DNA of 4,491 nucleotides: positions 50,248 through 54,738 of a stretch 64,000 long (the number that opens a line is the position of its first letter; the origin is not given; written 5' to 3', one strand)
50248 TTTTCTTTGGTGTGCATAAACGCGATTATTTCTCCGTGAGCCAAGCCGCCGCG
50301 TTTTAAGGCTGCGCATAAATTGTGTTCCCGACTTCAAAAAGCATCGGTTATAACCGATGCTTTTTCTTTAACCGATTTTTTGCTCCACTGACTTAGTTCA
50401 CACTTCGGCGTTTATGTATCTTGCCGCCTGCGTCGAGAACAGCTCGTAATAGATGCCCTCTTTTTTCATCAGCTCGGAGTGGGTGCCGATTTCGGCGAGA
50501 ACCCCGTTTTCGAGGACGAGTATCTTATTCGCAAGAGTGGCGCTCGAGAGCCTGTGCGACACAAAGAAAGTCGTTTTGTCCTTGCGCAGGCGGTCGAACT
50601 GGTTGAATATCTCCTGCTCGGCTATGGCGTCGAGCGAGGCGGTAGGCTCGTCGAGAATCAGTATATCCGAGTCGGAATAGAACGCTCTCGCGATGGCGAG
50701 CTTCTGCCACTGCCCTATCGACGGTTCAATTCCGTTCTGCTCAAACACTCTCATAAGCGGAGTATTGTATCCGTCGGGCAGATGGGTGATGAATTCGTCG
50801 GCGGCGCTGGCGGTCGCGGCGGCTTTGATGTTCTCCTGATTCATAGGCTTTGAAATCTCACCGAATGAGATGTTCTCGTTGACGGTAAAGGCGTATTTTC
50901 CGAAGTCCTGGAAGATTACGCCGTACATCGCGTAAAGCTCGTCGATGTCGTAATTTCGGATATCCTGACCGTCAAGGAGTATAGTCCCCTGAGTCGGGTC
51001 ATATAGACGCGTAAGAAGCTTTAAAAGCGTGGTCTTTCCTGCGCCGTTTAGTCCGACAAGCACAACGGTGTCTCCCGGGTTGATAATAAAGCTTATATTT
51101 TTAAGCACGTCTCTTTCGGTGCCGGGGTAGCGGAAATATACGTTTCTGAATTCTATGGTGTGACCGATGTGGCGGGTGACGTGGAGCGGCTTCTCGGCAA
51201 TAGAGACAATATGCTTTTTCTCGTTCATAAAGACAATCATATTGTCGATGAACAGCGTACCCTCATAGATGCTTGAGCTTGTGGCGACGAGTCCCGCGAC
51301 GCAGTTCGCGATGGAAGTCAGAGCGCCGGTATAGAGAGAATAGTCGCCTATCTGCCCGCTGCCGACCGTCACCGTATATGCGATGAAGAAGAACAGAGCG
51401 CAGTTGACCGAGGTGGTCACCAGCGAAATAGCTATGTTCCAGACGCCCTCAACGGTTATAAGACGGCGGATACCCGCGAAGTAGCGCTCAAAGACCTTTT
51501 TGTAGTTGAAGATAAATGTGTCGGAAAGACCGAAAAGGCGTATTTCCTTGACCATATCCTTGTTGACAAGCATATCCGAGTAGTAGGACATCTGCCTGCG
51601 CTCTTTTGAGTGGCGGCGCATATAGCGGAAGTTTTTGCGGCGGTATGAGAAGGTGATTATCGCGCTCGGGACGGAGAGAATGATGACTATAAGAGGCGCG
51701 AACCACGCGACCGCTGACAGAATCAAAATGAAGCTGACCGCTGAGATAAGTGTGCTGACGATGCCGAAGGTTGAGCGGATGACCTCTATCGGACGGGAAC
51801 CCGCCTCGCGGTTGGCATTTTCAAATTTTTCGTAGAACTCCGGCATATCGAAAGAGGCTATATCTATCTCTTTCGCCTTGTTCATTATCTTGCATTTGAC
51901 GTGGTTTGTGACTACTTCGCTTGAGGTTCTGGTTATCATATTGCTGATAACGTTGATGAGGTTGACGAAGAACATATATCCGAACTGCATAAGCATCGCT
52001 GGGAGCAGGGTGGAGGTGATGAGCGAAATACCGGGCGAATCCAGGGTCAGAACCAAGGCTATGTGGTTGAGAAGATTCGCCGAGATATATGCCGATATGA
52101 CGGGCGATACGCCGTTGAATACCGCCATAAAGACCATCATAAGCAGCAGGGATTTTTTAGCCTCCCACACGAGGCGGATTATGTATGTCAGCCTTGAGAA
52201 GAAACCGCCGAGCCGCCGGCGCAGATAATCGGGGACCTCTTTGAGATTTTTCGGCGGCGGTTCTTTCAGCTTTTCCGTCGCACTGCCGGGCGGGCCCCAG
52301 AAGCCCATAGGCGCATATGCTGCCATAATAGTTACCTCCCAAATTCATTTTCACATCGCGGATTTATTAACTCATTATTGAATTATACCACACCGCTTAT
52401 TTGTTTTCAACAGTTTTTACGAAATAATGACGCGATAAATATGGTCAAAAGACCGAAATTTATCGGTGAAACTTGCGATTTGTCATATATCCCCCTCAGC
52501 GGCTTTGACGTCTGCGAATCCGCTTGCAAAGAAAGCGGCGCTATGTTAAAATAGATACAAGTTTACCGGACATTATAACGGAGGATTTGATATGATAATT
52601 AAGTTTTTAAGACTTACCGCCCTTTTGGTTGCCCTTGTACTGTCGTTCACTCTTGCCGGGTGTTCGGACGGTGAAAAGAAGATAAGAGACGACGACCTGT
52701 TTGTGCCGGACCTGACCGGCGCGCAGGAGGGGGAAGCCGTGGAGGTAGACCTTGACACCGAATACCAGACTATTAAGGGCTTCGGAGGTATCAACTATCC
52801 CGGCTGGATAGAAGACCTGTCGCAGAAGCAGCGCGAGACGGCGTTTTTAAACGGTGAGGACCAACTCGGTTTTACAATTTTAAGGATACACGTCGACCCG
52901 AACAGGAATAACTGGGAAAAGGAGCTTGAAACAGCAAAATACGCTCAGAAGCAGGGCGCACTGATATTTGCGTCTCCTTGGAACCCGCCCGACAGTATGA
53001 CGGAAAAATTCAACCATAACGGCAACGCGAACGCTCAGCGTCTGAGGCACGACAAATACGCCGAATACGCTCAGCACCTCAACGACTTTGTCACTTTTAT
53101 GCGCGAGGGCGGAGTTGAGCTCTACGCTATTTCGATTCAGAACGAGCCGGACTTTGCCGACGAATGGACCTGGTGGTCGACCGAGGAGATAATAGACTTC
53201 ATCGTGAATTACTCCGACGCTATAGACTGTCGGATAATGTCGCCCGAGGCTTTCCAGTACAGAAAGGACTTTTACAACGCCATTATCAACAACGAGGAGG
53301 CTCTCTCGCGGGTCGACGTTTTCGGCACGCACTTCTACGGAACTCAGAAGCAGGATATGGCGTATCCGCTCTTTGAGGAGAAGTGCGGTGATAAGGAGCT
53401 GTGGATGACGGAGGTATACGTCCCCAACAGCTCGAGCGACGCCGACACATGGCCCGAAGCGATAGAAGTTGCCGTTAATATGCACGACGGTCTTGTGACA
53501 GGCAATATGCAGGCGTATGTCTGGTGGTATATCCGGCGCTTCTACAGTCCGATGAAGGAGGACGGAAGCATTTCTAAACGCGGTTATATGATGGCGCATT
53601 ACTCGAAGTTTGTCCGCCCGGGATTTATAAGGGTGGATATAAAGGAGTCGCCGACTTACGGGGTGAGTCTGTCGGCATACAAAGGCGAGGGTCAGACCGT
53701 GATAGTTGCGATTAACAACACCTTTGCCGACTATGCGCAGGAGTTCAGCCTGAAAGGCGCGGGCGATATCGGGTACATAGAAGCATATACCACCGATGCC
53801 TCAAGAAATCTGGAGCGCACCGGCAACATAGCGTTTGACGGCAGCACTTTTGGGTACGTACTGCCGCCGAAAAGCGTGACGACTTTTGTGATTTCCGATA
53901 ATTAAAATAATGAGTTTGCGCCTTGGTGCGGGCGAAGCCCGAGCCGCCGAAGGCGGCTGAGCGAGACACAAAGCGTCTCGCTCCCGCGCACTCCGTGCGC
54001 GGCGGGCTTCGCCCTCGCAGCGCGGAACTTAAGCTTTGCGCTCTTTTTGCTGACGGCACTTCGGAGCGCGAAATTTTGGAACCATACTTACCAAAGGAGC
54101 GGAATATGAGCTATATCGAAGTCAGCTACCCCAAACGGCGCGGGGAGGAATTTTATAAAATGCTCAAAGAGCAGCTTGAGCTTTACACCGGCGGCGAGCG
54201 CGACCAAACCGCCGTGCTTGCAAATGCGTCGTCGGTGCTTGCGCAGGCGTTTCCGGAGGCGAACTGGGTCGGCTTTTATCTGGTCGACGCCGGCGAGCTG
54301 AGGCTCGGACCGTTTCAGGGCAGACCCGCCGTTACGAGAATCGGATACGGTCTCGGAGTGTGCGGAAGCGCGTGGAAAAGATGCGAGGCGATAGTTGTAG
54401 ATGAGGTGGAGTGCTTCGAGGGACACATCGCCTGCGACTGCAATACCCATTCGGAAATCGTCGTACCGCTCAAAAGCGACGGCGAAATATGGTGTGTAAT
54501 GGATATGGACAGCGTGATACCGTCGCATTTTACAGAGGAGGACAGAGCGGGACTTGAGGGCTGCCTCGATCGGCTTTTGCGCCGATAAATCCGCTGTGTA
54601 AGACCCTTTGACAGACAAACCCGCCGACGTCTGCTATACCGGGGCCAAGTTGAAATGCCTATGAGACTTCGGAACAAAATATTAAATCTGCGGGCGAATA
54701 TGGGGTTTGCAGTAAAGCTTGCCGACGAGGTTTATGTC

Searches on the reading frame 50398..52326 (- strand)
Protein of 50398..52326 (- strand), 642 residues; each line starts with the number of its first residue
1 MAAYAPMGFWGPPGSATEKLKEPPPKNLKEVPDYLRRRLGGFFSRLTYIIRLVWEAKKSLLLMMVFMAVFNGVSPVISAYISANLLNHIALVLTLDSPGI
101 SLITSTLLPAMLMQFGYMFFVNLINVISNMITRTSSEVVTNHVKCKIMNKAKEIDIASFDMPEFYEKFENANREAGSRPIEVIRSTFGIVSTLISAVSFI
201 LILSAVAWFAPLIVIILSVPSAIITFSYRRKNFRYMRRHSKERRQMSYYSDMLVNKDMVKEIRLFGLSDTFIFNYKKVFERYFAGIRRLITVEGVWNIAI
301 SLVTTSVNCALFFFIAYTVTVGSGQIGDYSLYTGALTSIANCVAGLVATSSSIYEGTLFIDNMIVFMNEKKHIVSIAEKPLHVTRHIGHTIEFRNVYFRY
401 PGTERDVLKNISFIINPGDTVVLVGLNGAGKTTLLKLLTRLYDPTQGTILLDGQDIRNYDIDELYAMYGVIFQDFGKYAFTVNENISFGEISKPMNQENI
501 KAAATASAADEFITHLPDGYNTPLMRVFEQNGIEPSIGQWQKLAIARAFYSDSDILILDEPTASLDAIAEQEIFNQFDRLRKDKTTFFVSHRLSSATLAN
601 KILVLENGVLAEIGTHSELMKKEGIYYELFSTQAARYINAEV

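Call 87: search_protein_families(library=pfam, proteins=[window:50398-52326:-], max_evalue=0.00001)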
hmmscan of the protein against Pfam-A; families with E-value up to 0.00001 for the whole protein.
window:50398-52326:- (642 aa): 2 families
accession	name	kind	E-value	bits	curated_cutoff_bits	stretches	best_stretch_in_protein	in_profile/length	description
PF00005.33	ABC_tran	-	4e-31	108.9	25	1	408-563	1-137/137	ABC transporter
PF13304.12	AAA_21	-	4.3e-07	30.7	27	0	421-441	2-22/304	AAA domain, putative AbiEii toxin, Type IV TA system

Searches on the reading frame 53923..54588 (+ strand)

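Call 87: search_protein_families(library=pfam, proteins=[window:53923-54588:+], max_evalue=0.00001)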
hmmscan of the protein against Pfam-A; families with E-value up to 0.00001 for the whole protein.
window:53923-54588:+ (221 aa): 1 family
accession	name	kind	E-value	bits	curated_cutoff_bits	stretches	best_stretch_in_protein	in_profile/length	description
PF01590.32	GAF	-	1e-08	36.2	22.4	1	111-213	17-124/133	GAF domain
